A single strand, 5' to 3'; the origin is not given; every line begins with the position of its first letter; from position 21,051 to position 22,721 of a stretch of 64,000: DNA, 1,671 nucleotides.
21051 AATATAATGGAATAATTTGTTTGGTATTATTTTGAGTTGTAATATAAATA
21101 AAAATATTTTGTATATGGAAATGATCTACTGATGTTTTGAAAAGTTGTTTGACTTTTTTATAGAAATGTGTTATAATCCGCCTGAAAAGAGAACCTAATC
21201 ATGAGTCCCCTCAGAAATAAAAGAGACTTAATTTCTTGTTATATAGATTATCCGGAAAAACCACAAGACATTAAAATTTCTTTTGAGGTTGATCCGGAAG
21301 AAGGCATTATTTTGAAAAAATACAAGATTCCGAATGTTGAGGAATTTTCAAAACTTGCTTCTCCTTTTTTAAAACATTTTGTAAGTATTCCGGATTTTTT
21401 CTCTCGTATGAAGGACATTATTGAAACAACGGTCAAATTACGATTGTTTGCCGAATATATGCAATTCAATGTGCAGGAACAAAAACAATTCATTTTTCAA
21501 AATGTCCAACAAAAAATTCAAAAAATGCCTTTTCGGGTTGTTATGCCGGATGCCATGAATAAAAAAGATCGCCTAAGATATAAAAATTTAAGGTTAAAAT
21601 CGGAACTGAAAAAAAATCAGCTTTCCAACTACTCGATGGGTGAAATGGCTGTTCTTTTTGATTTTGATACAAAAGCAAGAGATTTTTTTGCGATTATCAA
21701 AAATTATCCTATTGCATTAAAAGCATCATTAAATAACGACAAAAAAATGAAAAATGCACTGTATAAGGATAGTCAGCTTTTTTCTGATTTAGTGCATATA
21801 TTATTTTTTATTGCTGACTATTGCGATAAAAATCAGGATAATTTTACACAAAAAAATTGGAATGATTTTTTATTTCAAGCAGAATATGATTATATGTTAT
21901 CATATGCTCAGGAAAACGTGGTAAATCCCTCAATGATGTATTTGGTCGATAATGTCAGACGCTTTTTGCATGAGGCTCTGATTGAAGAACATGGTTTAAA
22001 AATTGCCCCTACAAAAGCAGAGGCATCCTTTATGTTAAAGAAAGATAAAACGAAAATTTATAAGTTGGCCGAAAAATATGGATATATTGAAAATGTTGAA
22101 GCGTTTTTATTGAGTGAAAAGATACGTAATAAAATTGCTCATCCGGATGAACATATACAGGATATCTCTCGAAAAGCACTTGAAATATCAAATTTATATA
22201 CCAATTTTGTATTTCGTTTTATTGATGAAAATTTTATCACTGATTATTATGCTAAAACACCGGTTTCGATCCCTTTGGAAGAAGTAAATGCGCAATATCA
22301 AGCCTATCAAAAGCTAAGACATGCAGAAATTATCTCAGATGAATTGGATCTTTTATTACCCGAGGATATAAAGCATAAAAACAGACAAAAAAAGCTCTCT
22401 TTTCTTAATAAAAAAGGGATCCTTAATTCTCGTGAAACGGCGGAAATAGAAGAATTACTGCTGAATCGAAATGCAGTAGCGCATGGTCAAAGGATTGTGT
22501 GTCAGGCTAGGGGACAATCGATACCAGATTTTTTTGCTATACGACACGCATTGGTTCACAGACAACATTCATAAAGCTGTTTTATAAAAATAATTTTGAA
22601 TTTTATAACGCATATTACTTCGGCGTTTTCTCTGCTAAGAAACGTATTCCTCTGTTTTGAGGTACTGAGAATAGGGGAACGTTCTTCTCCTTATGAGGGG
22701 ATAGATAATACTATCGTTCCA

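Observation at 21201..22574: Orphan 457-aa protein with two Cas13-style R-N-x3-H HEPN motifs, plus a third RxxxxH, in a tRNA-bounded accessory islet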

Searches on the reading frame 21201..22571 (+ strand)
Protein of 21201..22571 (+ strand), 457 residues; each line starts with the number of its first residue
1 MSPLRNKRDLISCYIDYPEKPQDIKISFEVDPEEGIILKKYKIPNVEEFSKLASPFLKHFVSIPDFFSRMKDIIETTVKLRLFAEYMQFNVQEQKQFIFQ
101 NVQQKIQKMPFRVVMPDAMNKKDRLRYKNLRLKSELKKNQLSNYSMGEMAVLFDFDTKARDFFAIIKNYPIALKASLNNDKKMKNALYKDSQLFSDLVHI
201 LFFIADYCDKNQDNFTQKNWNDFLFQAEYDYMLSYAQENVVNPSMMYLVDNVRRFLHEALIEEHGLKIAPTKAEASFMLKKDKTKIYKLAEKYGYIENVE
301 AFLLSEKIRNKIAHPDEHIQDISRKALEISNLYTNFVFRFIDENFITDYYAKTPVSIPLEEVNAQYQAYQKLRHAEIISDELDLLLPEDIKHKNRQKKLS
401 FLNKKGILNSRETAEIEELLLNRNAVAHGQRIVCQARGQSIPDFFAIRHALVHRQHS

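Call 4: search_protein_families(library=pfam, proteins=[window:21201-22571:+], max_evalue=1)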
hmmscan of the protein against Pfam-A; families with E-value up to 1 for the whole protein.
window:21201-22571:+ (457 aa): 3 families
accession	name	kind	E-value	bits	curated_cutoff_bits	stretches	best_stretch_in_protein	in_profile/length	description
PF04695.18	Pex14_N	-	0.0061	16.6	23.2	1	388-420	16-44/46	Pex14 N-terminal domain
PF24446.1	DUF7565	-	0.11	13.4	27.1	1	412-452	11-51/92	Family of unknown function (DUF7565)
PF18731.6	HEPN_Swt1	-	0.18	12.6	27.5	0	405-432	68-95/115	Swt1-like HEPN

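Call 5: search_protein_families(library=padloc, proteins=[window:21201-22571:+], max_evalue=1)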
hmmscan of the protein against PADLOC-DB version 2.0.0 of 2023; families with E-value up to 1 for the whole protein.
window:21201-22571:+ (457 aa): 0 families

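Call 6: search_protein_families(library=ncbifam, proteins=[window:21201-22571:+], max_evalue=1)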
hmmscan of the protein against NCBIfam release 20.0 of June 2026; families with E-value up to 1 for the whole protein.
window:21201-22571:+ (457 aa): 0 families

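Call 7: find_homologous_proteins(query=window:21201-22571:+, max_evalue=0.01)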
Query window:21201-22571:+ (457 aa): 13 proteins with E <= 0.01 among 5415 candidates.
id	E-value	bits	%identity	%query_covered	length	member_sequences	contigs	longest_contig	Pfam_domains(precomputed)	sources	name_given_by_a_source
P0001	0.0e+0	1009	100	100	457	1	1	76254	-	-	-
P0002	7.7e-181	620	63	100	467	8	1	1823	-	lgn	-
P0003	1.9e-179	615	63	100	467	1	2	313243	-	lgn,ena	-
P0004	9.0e-179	613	62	99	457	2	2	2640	-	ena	-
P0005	3.4e-175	601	60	100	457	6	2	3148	-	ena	-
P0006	8.4e-174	597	59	99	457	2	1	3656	-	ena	-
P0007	2.5e-173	595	59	99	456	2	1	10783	-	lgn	-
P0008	2.6e-168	579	59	100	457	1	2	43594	-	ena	-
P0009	1.6e-102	362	63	59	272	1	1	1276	-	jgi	-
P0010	1.2e-94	336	59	58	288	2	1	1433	-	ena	-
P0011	6.4e-93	330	61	57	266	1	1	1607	-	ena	-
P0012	2.8e-81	292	37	94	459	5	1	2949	-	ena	-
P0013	9.9e-16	76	29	51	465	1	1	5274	-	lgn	-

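Call 8: search_solved_structures(query=window:21201-22571:+, max_evalue=10)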
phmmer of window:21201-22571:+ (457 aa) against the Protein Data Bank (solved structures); distinct sequences matched with E-value up to 10: 0.

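Call 12: find_encoding_contigs(protein=P0003, flank=10000, max_places=3)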
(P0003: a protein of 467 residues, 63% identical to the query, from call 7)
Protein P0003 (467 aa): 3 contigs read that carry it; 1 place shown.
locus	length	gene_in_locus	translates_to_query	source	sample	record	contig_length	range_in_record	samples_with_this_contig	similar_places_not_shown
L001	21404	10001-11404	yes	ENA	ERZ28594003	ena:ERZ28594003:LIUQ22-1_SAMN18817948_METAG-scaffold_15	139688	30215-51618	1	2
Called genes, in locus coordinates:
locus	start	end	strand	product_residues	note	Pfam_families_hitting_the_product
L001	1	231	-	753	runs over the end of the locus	PF08478:POTRA_1 (faint), PF08479:POTRA_2 (faint), PF07244:POTRA, PF01103:Omp85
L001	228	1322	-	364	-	PF02163:Peptidase_M50, PF13180:PDZ_2, PF00595:PDZ, PF17820:PDZ_6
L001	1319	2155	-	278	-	PF01148:CTP_transf_1, PF01864:CarS-like (weak)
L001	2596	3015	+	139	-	PF12844:HTH_19, PF13560:HTH_31 (weak), PF01381:HTH_3, PF13443:HTH_26, PF15943:YdaS_toxin (faint), PF01381:HTH_3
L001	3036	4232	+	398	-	PF14082:SduA_C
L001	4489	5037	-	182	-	PF13302:Acetyltransf_3, PF00583:Acetyltransf_1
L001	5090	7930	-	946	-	PF00580:UvrD-helicase, PF13245:AAA_19, PF13604:AAA_30 (faint), PF00580:UvrD-helicase, PF13361:UvrD_C, PF13538:UvrD_C_2 (faint), PF01396:Zn_ribbon_Top1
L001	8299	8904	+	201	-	PF01966:HD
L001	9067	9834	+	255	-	-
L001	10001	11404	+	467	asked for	-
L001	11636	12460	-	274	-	PF00535:Glycos_transf_2 (faint), PF06306:CgtA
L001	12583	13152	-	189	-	-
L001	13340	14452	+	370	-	PF00478:IMPDH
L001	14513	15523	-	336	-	PF08843:AbiEii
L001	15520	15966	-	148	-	-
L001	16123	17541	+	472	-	PF13641:Glyco_tranf_2_3, PF00535:Glycos_transf_2, PF10111:Glyco_tranf_2_2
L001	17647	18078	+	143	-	-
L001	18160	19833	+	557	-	-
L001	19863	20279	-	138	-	PF01467:CTP_transf_like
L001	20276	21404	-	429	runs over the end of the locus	PF04577:Glyco_transf_61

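Call 13: find_encoding_contigs(protein=P0008, flank=10000, max_places=3)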
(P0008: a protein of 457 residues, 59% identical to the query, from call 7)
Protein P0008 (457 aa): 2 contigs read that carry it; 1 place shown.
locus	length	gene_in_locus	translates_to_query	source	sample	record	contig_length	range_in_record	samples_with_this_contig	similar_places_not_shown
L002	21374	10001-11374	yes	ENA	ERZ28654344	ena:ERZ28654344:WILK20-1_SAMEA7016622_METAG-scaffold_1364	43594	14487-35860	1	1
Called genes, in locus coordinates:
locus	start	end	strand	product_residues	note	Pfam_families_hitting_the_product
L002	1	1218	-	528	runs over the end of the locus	PF00009:GTP_EFTU, PF01926:MMR_HSR1 (weak), PF22042:EF-G_D2, PF03144:GTP_EFTU_D2, PF16658:RF3_C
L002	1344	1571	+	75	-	-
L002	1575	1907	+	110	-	-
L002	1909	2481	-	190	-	PF04972:BON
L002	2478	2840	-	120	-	PF02021:UPF0102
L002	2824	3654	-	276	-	PF00590:TP_methylase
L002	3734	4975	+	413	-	PF04348:LppC, PF13458:Peripla_BP_6, PF01094:ANF_receptor (faint)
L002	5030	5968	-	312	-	PF13462:Thioredoxin_4, PF01323:DSBA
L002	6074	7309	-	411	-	PF13505:OMP_b-brl (faint), PF03349:Toluene_X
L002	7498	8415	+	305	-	PF01699:Na_Ca_ex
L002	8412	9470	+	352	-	PF03054:tRNA_Me_trans, PF20259:tRNA_Me_trans_M, PF20258:tRNA_Me_trans_C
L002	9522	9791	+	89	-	-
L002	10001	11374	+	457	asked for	-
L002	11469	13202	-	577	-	PF09972:DUF2207, PF20990:DUF2207_C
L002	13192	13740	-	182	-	PF04011:LemA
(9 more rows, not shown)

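Call 14: find_encoding_contigs(protein=P0007, flank=10000, max_places=3)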
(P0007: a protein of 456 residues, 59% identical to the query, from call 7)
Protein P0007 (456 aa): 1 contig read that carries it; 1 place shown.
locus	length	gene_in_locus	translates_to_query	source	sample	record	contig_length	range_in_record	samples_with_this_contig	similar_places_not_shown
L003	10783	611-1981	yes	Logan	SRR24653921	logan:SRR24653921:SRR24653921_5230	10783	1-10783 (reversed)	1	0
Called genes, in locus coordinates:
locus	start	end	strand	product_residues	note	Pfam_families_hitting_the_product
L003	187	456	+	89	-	PF01649:Ribosomal_S20p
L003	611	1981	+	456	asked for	-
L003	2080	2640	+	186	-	-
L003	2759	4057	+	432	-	PF05496:RuvB_N, PF00004:AAA, PF07728:AAA_5 (weak), PF13238:AAA_18 (faint), PF16193:AAA_assoc_2, PF12002:MgsA_C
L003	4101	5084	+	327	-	PF00849:PseudoU_synth_2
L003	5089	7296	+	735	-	PF05170:AsmA, PF05359:DUF748, PF13116:YhdP, PF05170:AsmA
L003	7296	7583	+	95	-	PF00708:Acylphosphatase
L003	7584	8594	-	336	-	PF00389:2-Hacid_dh, PF02826:2-Hacid_dh_C, PF03446:NAD_binding_2 (weak)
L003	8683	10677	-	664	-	-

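Call 15: find_encoding_contigs(protein=P0013, flank=10000, max_places=3)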
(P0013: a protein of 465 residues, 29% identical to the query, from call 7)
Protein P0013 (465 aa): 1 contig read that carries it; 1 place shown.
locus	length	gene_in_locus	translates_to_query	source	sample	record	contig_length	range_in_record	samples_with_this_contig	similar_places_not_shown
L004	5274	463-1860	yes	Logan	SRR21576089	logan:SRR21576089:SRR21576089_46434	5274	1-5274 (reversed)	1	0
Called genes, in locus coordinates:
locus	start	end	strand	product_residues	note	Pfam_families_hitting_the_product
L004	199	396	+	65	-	-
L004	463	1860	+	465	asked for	-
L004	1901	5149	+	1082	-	PF00535:Glycos_transf_2, PF10111:Glyco_tranf_2_2, PF13641:Glyco_tranf_2_3 (weak), PF14305:ATPgrasp_TupA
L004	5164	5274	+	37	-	?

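Call 16: find_related_loci(query=A1, collection=genome_contigs, flank=10000)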
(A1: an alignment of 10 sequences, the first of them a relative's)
Query A1 (457 aa) in genome_contigs; peptide patterns used: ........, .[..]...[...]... (x = any residue, [..] = any of these).
113 stretches matched a pattern, but none encodes a relative of the query by tblastn (E <= 1e-3).

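Call 20: predict_structure(alignment_id=A1)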
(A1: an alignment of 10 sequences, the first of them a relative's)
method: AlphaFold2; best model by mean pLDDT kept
length: 457 residues; sequences in the alignment: 10
mean_pLDDT: 77.5   pTM: 0.74
mean pLDDT of the five models: 77.5, 72.7, 69.0, 68.5, 68.4
residues with pLDDT >= 90: 79; 70-90: 264; 50-70: 79; < 50: 35
segments of 3 or more residues with pLDDT < 50: 1-3, 11-21, 317-319, 431-439
pLDDT, mean of each block of 10 residues (from residue 1): 49 41 51 51 77 89 87 84 76 82 89 92 88 69 63 63 81 75 72 83 85 84 89 75 87 93 95 92 93 94 89 62 75 88 79 62 77 83 86 86 86 84 67 40 76 75
secondary structure, 60 per line:
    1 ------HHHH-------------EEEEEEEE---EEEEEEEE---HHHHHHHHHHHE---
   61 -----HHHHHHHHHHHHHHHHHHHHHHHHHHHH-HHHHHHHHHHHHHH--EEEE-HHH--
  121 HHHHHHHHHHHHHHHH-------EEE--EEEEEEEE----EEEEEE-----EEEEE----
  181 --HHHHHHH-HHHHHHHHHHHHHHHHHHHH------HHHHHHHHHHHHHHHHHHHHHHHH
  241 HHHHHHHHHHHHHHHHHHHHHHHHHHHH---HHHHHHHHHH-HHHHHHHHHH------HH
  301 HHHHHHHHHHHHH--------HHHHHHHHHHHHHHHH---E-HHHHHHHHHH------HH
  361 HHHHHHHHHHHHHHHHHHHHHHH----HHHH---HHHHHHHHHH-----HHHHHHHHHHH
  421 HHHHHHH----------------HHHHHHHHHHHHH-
elements in order: H7-10 E24-31 E35-42 H46-56 H66-93 H95-108 E111-114 H121-136 E144-146 E149-156 E161-166 E172-176 H183-189 H191-210 H217-268 H272-281 H283-292 H299-313 H322-337 H343-352 H359-383 H388-391 H395-404 H410-427 H444-456

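Call 23: search_protein_representatives(alignment_id=A1)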
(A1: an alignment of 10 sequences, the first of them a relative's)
Query: 10 sequences, 457 profile positions. Proteins with E-value up to 0.001 (for the whole library): 37; up to 1e-10: 25; up to 1e-30: 8. The best 37 are listed.
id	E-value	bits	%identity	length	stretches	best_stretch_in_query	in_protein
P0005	1.9e-237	805.2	-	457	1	1-457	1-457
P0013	2.1e-158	544.6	-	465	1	9-456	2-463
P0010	1.0e-125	436.9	-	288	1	194-455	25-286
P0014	7.4e-118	410.9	-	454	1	4-456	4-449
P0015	2.0e-83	297.5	-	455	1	11-456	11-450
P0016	1.1e-82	294.9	-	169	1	290-457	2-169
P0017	6.8e-42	160.5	-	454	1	106-449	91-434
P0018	8.2e-33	130.6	-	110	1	1-108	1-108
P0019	3.3e-29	118.7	-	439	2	152-453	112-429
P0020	1.3e-27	113.5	-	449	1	170-444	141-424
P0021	4.4e-27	111.7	-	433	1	127-453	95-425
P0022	6.0e-26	107.9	-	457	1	197-435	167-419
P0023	1.4e-25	106.7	-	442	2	154-436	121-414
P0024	1.3e-24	103.6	-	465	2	144-431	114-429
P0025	1.5e-23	100.1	-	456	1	173-445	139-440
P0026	4.5e-23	98.5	-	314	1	206-437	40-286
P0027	2.2e-20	89.6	-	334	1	170-442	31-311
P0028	5.6e-20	88.3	-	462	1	200-438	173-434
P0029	4.9e-17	78.6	-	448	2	187-347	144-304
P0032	1.8e-14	70.1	-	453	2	170-335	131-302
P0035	6.5e-11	58.4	-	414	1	202-454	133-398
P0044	2.8e-06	43.1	-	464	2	243-335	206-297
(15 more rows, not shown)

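Call 25: fold_search(model_id=the predicted structure, library=pdb)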
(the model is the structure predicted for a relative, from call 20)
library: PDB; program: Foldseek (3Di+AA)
matches with E <= 10: 133; with E <= 0.001: 0
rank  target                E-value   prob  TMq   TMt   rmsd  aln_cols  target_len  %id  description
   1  3pr6                  1.1e+00  0.35  0.15  0.32   7.7       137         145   14  Crystal structure analysis of yeast TRAPP associate protein Tca17 (released 2011-11-30)
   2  7u05_D                1.2e+00  0.38  0.15  0.37   8.7       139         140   10  Structure of the yeast TRAPPII-Rab11/Ypt32 complex in the closed/closed state (composite structure) (released 2022-04-27)
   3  4ry2_B                1.4e+00  0.02  0.08  0.06  34.1       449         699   11  Crystal structure of the peptidase-containing ABC transporter PCAT1 (released 2015-07-22)
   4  5och_B                1.6e+00  0.03  0.09  0.07  21.0       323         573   10  The crystal structure of human ABCB8 in an outward-facing state (released 2018-07-25)
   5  6v9z_A                1.8e+00  0.02  0.09  0.06  32.1       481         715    9  Cryo-EM structure of PCAT1 bound to its CtA peptide substrate (released 2020-01-22)
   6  7e2d_A                1.8e+00  0.21  0.14  0.32   8.1       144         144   16  Monomer of TRAPPII (Closed) (released 2022-02-09)
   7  6v1v_B                1.8e+00  0.04  0.09  0.06  21.7       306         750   12  VIP3B (VIP3B_2160) adapted for crystallization (released 2019-12-18)
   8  2zzf                  2.0e+00  0.03  0.10  0.07  21.9       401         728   11  Crystal structure of alanyl-tRNA synthetase without oligomerization domain (released 2009-07-21)
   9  7lsy_F                2.1e+00  0.04  0.07  0.12  22.9       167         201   16  NHEJ Short-range synaptic complex (released 2021-04-14)
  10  6v1v_A                2.1e+00  0.03  0.09  0.06  24.1       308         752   13  VIP3B (VIP3B_2160) adapted for crystallization (released 2019-12-18)
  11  6z01_B                2.2e+00  0.03  0.11  0.10  22.6       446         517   12  DNA Topoisomerase (released 2021-11-17)
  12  6z03_A                2.2e+00  0.03  0.11  0.10  22.9       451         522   10  DNA Topoisomerase (released 2021-11-17)
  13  6s8h_G                2.4e+00  0.04  0.11  0.16  21.4       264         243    8  Cryo-EM structure of LptB2FG in complex with LPS (released 2019-09-25)
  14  6z01_A                2.5e+00  0.03  0.11  0.10  23.2       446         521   12  DNA Topoisomerase (released 2021-11-17)
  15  6a2a_A                2.6e+00  0.05  0.10  0.09  17.4       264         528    8  Crystal structure of a synthase 2 from santalum album (released 2019-06-12)
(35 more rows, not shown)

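Call 26: search_protein_families(library=pfam, alignment_id=A2, max_evalue=1)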
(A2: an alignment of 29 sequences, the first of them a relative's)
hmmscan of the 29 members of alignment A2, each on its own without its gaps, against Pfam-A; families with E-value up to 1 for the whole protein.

A. member 1, P0001 (457 aa): 3 families
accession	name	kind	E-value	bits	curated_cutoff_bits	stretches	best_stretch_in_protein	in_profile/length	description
PF04695.18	Pex14_N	-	0.0061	16.6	23.2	1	388-420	16-44/46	Pex14 N-terminal domain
PF24446.1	DUF7565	-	0.11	13.4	27.1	1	412-452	11-51/92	Family of unknown function (DUF7565)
PF18731.6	HEPN_Swt1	-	0.18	12.6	27.5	0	405-432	68-95/115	Swt1-like HEPN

B. families by the number of members that match (of 29 scanned): 38 families (the first 25 are shown)
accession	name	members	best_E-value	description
PF13643.11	DUF4145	5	0.022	Domain of unknown function (DUF4145)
PF01934.22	HepT-like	4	0.001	Ribonuclease HepT-like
PF18735.6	HEPN_RiboL-PSP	4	0.0014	RiboL-PSP-HEPN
PF18730.6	HEPN_Cthe2314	3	0.0021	Cthe_2314-like HEPN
PF18737.6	HEPN_MAE_28990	2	0.0078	MAE_28990/MAE_18760-like HEPN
PF21818.3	DUF6884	2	0.069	Family of unknown function (DUF6884)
PF18731.6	HEPN_Swt1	2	0.17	Swt1-like HEPN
PF08780.16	NTase_sub_bind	1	0.001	Nucleotidyltransferase substrate binding protein like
PF15014.12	CLN5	1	0.0016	Ceroid-lipofuscinosis neuronal protein 5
PF04603.18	Mog1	1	0.0023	Ran-interacting Mog1 protein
PF18312.6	ScsC_N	1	0.0059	Copper resistance protein ScsC N-terminal domain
PF04695.18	Pex14_N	1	0.0061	Pex14 N-terminal domain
PF25723.1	HU_inhibitor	1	0.011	Bacteriophage inhibitor of histone-like protein HU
PF20612.3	SHOCT_2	1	0.019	SHOCT domain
PF20651.3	EXOC6_Sec15_N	1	0.02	Exocyst complex component EXOC6/Sec15, N-terminal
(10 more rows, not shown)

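Call 28: search_solved_structures(query=A2, max_evalue=10, show_alignments=3)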
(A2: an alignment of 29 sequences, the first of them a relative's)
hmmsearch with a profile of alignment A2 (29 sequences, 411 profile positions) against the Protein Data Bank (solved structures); distinct sequences matched with E-value up to 10: 3.
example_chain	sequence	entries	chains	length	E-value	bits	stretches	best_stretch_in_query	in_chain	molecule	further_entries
1r4m_A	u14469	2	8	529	0.095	15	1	304-372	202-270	amyloid beta precursor protein-binding protein 1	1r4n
1tt5_A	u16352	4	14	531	0.095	15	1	304-372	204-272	amyloid protein-binding protein 1 | NEDD8-activating enzyme E1 regulatory subunit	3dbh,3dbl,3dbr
6zu5_LU0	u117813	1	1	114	0.28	13.4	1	74-140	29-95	eL22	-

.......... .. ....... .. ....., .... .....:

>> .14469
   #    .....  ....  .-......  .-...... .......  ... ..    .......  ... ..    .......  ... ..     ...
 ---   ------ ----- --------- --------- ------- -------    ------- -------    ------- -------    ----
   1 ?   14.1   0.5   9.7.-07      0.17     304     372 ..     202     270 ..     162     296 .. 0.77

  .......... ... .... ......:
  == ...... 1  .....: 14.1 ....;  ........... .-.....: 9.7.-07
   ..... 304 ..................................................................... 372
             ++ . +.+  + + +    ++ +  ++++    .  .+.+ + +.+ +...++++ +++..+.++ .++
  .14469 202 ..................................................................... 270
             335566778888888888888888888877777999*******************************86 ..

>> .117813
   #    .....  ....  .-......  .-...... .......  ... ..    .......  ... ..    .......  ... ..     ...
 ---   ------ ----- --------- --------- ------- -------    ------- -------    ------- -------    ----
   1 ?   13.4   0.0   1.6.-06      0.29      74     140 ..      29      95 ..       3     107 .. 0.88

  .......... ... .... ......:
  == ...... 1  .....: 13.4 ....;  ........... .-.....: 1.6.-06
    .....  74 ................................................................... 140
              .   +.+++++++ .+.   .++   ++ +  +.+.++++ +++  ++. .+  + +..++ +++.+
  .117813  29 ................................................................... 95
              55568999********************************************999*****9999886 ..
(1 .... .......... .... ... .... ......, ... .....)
